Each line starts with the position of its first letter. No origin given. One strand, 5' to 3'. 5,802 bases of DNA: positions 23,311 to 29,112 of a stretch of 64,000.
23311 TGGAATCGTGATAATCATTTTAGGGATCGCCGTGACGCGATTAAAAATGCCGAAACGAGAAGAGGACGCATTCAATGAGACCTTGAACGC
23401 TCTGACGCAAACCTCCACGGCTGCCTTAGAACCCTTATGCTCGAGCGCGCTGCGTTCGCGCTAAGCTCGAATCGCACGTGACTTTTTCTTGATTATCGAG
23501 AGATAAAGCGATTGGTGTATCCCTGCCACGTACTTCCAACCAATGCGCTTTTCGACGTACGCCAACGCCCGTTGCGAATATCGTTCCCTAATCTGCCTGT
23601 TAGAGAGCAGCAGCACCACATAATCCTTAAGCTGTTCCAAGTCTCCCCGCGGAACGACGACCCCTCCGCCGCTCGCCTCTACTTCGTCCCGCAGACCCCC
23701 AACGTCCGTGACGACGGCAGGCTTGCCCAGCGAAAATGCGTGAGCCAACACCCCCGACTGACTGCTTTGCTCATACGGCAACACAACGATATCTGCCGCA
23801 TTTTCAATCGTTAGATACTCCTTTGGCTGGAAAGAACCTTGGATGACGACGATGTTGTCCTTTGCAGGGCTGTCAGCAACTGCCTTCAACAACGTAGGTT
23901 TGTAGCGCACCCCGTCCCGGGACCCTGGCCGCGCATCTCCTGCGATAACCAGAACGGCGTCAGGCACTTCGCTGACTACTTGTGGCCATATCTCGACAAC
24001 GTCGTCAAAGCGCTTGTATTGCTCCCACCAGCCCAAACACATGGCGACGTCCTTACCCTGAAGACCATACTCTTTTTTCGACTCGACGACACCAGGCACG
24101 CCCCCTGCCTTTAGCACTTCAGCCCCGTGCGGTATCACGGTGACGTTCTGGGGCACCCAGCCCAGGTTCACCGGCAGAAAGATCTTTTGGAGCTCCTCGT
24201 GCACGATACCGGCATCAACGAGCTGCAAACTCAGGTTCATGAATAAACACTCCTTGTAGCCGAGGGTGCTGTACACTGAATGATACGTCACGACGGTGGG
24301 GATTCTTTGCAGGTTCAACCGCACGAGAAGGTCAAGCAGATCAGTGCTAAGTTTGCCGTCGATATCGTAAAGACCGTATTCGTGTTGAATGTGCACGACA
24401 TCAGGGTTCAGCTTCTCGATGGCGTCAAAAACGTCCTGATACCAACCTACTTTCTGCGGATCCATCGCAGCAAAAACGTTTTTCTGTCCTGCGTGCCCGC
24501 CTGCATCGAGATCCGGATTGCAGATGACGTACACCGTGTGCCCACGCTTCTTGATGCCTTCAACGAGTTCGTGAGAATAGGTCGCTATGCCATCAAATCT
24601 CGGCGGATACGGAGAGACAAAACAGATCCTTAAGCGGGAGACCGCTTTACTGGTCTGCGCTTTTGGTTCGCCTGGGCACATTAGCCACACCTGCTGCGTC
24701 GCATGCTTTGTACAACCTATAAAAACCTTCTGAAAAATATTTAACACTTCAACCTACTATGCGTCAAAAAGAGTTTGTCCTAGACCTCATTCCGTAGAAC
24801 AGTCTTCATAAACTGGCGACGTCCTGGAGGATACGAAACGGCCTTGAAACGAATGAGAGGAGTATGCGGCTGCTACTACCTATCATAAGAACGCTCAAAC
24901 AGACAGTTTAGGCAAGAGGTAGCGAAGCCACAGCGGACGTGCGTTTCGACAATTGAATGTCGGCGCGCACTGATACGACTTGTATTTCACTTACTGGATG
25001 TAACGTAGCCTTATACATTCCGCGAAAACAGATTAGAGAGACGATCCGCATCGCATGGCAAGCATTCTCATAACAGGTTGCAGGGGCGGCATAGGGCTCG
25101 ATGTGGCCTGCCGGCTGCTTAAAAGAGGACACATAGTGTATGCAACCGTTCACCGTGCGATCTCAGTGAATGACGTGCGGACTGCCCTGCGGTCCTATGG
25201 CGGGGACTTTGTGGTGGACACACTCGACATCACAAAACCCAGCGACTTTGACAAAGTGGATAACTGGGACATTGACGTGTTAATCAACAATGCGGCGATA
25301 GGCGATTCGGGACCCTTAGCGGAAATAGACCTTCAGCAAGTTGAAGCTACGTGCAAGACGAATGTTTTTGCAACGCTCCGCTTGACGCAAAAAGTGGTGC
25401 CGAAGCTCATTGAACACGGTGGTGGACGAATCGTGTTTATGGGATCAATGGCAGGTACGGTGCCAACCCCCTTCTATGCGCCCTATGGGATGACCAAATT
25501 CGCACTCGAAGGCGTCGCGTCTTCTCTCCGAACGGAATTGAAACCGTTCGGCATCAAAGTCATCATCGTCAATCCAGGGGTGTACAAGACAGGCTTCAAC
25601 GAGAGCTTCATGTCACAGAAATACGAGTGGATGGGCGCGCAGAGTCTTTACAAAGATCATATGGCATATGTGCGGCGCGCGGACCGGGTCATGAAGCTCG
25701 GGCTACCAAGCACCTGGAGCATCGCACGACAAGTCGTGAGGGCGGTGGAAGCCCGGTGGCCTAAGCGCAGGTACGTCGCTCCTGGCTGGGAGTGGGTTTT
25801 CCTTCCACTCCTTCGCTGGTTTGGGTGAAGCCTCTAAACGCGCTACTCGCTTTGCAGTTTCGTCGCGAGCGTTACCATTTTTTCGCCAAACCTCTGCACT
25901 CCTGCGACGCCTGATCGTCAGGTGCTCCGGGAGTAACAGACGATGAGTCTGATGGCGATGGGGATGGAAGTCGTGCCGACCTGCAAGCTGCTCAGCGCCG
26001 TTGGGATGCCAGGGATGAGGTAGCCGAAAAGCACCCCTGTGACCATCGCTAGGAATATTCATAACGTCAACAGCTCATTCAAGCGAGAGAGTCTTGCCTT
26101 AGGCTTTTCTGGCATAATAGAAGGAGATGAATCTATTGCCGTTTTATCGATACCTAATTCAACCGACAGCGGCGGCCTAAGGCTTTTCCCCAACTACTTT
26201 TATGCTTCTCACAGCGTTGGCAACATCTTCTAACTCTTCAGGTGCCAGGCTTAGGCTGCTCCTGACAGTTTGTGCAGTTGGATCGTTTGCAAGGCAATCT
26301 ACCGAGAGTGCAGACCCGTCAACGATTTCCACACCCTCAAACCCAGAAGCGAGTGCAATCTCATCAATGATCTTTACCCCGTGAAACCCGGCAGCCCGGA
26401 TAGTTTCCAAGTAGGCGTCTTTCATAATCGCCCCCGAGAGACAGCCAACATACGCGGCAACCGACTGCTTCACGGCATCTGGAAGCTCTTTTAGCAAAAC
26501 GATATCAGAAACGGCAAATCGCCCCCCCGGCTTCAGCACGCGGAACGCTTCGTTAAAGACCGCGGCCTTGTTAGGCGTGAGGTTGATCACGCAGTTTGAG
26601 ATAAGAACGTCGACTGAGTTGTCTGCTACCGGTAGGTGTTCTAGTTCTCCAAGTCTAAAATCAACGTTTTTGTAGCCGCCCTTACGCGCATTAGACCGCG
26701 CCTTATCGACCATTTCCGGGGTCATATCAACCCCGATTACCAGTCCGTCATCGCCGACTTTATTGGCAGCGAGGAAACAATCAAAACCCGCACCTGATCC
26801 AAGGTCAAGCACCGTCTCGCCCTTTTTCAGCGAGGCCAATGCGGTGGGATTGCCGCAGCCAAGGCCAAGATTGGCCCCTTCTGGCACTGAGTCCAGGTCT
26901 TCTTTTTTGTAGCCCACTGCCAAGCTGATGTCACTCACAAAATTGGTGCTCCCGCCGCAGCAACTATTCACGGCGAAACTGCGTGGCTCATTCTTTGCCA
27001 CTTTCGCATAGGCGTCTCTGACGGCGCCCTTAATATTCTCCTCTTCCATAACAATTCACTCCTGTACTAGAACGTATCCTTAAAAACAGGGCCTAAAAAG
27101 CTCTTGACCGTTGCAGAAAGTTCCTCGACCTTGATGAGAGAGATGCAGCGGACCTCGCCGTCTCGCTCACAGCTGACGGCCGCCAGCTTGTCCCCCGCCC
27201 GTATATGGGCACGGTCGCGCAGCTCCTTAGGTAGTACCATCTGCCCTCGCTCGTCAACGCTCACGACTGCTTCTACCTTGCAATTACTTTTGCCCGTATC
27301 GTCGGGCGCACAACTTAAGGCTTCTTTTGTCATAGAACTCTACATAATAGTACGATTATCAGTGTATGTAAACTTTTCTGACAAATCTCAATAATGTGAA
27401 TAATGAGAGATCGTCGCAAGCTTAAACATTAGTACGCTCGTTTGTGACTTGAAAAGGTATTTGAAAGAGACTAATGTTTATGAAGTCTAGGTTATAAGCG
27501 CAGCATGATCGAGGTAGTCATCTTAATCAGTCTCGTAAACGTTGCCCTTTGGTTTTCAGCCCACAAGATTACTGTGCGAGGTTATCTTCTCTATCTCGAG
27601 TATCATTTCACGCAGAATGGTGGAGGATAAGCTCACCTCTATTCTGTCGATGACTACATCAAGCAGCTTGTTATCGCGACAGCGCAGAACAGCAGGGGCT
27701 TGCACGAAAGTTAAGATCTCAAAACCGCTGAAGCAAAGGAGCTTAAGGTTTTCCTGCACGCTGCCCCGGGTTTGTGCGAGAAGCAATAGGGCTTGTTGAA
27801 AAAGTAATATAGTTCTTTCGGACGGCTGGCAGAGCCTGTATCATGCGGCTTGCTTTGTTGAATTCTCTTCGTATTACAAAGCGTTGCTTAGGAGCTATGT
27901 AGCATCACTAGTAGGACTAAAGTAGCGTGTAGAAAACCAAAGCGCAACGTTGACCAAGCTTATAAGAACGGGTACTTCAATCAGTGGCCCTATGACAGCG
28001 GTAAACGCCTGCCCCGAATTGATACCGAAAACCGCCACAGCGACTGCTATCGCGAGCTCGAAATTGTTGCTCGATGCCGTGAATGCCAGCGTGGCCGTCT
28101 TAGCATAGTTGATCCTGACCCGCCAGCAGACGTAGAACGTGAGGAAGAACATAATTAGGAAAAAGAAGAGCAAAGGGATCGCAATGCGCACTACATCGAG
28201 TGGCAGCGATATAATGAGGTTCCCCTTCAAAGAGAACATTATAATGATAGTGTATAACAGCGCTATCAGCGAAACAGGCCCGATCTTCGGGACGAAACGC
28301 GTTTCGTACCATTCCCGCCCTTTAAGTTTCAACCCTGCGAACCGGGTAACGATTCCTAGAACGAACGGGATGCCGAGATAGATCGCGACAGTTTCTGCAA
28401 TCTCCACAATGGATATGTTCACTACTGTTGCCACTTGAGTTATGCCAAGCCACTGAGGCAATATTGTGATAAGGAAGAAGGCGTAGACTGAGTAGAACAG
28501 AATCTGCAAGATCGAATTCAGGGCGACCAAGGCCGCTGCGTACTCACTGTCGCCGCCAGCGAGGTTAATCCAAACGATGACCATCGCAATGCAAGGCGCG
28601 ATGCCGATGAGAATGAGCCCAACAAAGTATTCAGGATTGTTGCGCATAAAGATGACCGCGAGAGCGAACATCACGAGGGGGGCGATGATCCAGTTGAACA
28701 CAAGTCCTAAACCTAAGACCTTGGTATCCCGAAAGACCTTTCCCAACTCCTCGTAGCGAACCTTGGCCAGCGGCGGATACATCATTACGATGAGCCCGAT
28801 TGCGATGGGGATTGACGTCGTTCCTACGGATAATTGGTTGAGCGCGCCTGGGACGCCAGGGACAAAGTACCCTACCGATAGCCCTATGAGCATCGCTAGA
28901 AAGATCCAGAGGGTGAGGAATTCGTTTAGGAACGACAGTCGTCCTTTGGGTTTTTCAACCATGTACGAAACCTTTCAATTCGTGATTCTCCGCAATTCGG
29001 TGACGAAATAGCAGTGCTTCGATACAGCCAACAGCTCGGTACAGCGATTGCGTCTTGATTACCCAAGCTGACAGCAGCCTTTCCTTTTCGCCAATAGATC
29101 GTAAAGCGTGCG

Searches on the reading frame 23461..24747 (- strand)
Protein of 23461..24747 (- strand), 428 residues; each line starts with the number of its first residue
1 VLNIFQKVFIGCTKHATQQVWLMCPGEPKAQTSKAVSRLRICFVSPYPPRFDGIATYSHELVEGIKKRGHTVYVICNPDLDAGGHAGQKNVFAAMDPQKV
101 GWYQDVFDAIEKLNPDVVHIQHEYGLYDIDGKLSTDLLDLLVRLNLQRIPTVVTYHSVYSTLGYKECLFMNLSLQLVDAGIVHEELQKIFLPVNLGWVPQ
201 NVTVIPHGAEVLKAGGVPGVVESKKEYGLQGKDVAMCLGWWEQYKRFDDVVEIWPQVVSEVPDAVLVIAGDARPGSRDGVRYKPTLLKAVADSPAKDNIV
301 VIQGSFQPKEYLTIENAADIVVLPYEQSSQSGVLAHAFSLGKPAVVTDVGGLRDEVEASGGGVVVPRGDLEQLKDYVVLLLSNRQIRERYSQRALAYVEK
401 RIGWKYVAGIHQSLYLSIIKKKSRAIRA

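Call 16: search_protein_families(library=pfam, proteins=[window:23461-24747:-], max_evalue=0.001)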
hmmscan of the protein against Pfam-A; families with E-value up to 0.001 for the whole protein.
window:23461-24747:- (428 aa): 4 families
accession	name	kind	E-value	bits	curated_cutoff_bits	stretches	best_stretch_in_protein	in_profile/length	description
PF13692.12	Glyco_trans_1_4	-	1.2e-16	61.7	27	1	235-383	4-142/142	Glycosyl transferases group 1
PF00534.26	Glycos_transf_1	-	2.2e-16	60.3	26.4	1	224-394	6-169/172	Glycosyl transferases group 1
PF13439.12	Glyco_transf_4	-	1.2e-12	48.7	28.5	1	52-208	2-165/170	Glycosyltransferase Family 4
PF13579.12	Glyco_trans_4_4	-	1.3e-07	32.5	29.7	1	53-159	2-105/158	Glycosyl transferase 4-like domain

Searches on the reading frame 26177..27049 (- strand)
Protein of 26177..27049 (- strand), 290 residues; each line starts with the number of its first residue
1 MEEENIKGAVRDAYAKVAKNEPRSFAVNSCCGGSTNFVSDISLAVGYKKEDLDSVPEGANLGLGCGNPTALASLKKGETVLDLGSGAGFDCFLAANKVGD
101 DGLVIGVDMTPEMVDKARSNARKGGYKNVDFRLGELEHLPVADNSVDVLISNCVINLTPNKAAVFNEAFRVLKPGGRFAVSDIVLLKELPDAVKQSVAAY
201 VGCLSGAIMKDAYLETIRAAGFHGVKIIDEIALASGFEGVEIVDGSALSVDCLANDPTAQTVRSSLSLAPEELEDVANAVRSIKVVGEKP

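Call 16: search_protein_families(library=pfam, proteins=[window:26177-27049:-], max_evalue=0.001)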
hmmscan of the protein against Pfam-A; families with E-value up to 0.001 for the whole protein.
window:26177-27049:- (290 aa): 16 families
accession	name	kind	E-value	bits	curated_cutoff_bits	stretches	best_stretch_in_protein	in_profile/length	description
PF13847.12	Methyltransf_31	-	5.5e-43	146.6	27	1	75-221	2-145/145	Methyltransferase domain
PF08241.18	Methyltransf_11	-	2.3e-22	79.9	21.2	1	81-179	1-94/95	Methyltransferase domain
PF13649.12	Methyltransf_25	-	3.8e-22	79.2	27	1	80-176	1-97/97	Methyltransferase domain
PF01209.24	Ubie_methyltran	-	1.2e-18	67.8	20.1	1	73-182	44-153/233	ubiE/COQ5 methyltransferase family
PF08242.18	Methyltransf_12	-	4e-12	47.1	30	1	81-178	1-98/98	Methyltransferase domain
PF01135.25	PCMT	-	9.1e-11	42.4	20.3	1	71-135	68-132/210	Protein-L-isoaspartate(D-aspartate) O-methyltransferase (PCMT)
PF06325.19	PrmA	-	1.7e-08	34.8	22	1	74-187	159-265/296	Ribosomal protein L11 methyltransferase (PrmA)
PF13489.12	Methyltransf_23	-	6.3e-08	33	27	1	71-183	17-119/164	Methyltransferase domain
PF05175.20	MTS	-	2.1e-05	24.7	23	1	76-180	31-138/170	Methyltransferase small domain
PF01728.25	FtsJ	-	3.5e-05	24.3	24.1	1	74-162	19-108/181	FtsJ-like methyltransferase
PF05148.21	Methyltransf_8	-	3.7e-05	24.1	27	1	135-183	112-159/219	Hypothetical methyltransferase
PF24675.1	NpmA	-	5.2e-05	23.1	60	1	76-141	23-91/214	16S rRNA (adenine(1408)-N(1))-methyltransferase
PF01170.24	UPF0020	-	0.00014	22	22.3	1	104-152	79-128/197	RMKL-like, methyltransferase domain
PF02353.26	CMAS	-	0.00029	20.7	27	1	73-188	59-172/273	Mycolic acid cyclopropane synthetase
PF13679.12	Methyltransf_32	-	0.00053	20.4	27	0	75-148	24-104/143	Methyltransferase domain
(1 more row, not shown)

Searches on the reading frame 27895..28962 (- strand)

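Call 16: search_protein_families(library=pfam, proteins=[window:27895-28962:-], max_evalue=0.001)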
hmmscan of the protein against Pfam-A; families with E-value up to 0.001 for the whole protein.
window:27895-28962:- (355 aa): 1 family
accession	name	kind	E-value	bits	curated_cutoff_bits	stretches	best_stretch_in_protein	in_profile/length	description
PF01758.21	SBF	-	2.1e-54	184.6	24.3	1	54-252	1-190/191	Sodium Bile acid symporter family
